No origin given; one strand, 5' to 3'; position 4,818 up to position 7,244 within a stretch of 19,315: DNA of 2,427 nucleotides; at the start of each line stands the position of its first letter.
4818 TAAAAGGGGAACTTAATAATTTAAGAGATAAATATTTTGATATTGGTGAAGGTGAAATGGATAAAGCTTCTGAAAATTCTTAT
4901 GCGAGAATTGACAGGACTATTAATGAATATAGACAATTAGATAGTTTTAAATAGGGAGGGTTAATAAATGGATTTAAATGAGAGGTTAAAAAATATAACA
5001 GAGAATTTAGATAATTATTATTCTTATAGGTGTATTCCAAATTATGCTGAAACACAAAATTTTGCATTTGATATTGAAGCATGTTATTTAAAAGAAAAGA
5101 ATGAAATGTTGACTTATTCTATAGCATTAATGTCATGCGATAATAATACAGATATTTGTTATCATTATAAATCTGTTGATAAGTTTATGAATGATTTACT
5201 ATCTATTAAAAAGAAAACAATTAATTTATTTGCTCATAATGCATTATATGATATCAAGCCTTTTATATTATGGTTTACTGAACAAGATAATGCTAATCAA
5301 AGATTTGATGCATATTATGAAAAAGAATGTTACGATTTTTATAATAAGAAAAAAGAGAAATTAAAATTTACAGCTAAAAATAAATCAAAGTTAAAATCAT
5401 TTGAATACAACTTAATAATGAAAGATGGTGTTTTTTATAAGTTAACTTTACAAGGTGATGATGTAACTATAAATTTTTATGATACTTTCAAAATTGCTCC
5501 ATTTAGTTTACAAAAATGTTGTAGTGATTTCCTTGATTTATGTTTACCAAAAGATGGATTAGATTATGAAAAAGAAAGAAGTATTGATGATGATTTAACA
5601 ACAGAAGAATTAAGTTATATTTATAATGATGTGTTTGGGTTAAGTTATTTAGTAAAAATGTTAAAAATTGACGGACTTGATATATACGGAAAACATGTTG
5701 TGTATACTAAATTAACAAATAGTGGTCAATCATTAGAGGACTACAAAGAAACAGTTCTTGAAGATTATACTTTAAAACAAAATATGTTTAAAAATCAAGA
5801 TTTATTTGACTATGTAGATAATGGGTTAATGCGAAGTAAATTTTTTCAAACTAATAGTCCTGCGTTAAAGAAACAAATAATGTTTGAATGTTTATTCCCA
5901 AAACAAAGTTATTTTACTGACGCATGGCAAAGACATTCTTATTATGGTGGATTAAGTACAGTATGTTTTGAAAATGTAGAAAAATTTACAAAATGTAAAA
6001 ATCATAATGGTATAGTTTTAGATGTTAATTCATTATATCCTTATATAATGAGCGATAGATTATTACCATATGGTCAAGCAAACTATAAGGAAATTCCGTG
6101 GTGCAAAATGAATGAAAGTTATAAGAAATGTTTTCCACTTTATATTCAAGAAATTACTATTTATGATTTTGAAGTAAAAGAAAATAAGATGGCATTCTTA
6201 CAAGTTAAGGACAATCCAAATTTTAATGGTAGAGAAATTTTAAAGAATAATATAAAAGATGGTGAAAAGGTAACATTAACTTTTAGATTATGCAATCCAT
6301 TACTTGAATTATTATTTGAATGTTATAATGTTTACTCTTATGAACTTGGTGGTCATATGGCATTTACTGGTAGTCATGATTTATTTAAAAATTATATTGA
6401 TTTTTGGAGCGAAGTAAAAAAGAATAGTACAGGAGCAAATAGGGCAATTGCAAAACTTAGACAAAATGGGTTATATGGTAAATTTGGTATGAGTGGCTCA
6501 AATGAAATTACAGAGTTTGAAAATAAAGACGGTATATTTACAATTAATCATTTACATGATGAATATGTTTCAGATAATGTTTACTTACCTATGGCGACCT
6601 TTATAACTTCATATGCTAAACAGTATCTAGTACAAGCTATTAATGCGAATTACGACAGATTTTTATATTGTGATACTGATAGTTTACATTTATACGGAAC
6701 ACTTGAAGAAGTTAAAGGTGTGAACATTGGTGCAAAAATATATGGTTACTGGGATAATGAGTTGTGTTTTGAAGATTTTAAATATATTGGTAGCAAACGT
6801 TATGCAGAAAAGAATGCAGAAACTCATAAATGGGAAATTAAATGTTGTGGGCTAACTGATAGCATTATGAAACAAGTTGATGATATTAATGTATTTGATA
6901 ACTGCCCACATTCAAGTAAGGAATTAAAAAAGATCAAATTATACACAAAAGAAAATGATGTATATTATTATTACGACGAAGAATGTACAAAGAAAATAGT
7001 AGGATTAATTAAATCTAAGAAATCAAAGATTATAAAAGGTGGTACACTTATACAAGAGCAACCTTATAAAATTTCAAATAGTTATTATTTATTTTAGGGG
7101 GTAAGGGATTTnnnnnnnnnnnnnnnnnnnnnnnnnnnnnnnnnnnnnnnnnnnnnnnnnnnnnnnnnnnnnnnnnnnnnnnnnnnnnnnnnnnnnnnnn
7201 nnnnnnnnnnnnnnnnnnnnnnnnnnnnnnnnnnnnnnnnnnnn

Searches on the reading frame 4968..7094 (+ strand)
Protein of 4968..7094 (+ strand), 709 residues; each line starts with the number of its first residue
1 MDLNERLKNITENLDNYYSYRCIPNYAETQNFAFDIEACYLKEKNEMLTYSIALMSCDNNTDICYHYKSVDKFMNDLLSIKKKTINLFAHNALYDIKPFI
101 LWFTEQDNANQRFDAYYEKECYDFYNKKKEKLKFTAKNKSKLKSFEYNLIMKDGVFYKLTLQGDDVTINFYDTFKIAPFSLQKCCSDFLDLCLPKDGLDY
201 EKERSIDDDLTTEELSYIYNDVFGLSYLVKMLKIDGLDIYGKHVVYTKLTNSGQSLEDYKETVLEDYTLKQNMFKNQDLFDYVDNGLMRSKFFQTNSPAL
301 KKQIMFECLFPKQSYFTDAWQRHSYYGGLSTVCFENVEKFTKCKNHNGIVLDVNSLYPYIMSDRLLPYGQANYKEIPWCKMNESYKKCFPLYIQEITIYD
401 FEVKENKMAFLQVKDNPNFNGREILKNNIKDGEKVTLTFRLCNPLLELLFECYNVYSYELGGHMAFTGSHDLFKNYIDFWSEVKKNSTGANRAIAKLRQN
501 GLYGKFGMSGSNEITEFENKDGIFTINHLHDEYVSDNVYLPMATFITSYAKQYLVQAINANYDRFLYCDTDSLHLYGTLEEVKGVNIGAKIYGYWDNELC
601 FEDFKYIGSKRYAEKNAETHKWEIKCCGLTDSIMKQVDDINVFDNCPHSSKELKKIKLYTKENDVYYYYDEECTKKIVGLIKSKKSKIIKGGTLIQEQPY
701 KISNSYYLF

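Call 12: search_protein_families(library=phrogs, proteins=[window:4968-7094:+], max_evalue=0.001)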
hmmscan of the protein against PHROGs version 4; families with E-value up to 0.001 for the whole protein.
window:4968-7094:+ (709 aa): 1 family
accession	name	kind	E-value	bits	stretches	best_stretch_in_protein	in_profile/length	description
phrog_1907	-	DNA, RNA and nucleotide metabolism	4.4e-93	314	1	32-703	19-603/629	DNA polymerase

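Call 41: search_dna_similar(query=window:4968-7094:+, collection=phages, mode=protein, max_rows=30, max_evalue=0.00001)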
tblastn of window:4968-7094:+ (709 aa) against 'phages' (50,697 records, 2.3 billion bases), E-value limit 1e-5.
Records with a match: 238; places in all: 238; records where one place covers at least 80% of the query: 25.
Best place of each record, by identity: <60% 238.
By first word of the organism name: Bacillus 114; Clostridium 57; Curtobacterium 18; Bacteriophage 11; Bifidobacterium 11; Arthrobacter 6; Streptococcus 5; Microbacterium 4; Enterococcus 3; Actinomyces 2; and 5 more.
By host as written in the record: - 37; Clostridium perfringens 21; Bacillus subtilis 13; Bacillus cereus 11; Curtobacterium flaccumfaciens NRRL B-729 SEA 8; Bacillus thuringiensis subsp. kurstaki ATCC 33679 7; Clostridium_AQ innocuum DA664 6; Bacillus thuringiensis subspecies kurstaki 6; and 61 more.
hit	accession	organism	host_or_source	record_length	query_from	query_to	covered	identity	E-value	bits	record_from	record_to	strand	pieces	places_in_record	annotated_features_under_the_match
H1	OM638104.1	Clostridium phage LPCPA6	Clostridium perfringens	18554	7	708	99%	30.9%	2e-78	280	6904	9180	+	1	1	hypothetical protein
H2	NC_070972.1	Clostridium phage LPCPA6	Clostridium perfringens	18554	7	708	99%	30.9%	2e-78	280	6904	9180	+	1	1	hypothetical protein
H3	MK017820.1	Clostridium phage CPD7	Clostridium perfringens FORC 25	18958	5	708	99%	30.0%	1e-74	268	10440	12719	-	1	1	DNA polymerase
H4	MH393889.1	Clostridium phage susfortuna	Clostridium perfringens SM3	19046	5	708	99%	29.9%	2e-74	268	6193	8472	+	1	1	hypothetical protein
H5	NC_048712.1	Clostridium phage susfortuna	Clostridium perfringens SM3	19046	5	708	99%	29.9%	2e-74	268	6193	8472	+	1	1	DNA polymerase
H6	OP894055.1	Clostridium phage vB_CP_qdyz_P5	Clostridium perfringens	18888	7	708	99%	29.4%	2e-70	256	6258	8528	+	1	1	DNA polymerase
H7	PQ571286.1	Clostridium phage CP1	Clostridium perfringens DB-ZI-15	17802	7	708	99%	29.4%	4e-70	255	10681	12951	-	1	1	DNA polymerase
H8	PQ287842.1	Clostridium phage phiQ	Clostridium perfringens CfpQ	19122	5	708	99%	29.2%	1e-75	271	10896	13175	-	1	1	DNA polymerase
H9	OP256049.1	Clostridium phage DCp1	Clostridium perfringens D22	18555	7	708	99%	28.8%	1e-68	251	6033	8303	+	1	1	DNA polymerase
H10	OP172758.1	Hungatella phage CH17P1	Hungatella sp. 005845265 CSC17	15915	95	651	79%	32.6%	2e-51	199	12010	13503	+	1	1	DNA polymerase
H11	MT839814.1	Bacteriophage sp.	human fecal samples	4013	78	637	79%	30.4%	5e-50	194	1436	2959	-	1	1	record has no annotation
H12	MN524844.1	Bacillus phage vB_Bpu_PumA1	Bacillus pumilus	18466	69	633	80%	30.1%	5e-49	192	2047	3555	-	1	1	DNA polymerase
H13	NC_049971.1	Bacillus phage vB_Bpu_PumA1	Bacillus pumilus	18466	69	633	80%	30.1%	5e-49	192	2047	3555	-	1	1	DNA polymerase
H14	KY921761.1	Bacillus phage BeachBum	Bacillus thuringiensis subsp. kurstaki ...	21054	45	614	80%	29.7%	1e-42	173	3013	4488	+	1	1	DNA polymerase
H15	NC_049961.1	Bacillus phage BeachBum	Bacillus thuringiensis subsp. kurstaki ...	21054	45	614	80%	29.7%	1e-42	173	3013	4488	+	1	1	DNA polymerase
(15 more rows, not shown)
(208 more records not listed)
